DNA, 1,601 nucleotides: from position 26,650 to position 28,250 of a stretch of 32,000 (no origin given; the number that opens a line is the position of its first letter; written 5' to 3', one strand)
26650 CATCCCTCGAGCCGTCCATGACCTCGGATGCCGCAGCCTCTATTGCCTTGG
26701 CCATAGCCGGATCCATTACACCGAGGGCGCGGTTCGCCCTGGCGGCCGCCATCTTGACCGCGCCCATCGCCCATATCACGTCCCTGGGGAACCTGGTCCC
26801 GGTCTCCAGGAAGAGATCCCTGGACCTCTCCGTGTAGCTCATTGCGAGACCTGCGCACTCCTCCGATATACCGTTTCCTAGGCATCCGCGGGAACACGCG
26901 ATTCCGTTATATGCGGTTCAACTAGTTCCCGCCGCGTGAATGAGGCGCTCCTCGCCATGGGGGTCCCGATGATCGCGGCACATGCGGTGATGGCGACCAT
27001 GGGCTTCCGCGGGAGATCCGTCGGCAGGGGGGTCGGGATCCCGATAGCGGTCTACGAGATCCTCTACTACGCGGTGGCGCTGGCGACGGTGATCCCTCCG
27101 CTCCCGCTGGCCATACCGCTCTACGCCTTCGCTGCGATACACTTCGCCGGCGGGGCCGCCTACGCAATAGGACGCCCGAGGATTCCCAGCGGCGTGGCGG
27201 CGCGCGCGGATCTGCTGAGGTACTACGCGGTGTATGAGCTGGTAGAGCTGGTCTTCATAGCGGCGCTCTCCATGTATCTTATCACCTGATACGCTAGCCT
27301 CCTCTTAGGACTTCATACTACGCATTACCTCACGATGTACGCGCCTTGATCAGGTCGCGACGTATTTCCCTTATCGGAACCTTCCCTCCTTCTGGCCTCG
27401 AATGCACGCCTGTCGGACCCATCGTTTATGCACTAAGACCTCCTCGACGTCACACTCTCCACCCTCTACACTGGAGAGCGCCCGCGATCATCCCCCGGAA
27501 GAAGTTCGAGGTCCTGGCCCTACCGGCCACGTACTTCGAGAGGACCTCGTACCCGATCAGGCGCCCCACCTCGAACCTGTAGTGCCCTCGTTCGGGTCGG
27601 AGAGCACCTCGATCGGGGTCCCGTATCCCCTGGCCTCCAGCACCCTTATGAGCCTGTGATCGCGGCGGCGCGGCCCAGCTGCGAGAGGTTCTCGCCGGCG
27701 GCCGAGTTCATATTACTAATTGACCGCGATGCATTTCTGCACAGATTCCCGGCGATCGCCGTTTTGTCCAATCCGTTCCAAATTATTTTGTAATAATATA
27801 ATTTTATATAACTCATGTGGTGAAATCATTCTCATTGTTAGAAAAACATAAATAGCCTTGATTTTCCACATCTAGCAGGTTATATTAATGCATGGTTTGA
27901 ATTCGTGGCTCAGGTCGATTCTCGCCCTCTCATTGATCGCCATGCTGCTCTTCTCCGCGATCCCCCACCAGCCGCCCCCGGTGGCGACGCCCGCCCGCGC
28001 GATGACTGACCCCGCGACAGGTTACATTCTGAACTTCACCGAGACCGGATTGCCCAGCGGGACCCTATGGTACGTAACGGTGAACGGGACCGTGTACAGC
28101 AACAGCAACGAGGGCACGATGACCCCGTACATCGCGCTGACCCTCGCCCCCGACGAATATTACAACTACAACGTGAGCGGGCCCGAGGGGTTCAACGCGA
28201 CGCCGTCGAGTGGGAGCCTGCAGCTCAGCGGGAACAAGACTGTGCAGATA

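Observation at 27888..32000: Largest ORF in the window is missing from the ORF track: a >1370-codon, sequon-saturated secreted protein running off the right edge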

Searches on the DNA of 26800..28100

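Call 79: search_rna_families(source=window, start=26800, end=28100, threshold=evalue, max_evalue=1)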
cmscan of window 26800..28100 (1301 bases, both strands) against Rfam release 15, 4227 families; matches with E-value up to 1: 0.
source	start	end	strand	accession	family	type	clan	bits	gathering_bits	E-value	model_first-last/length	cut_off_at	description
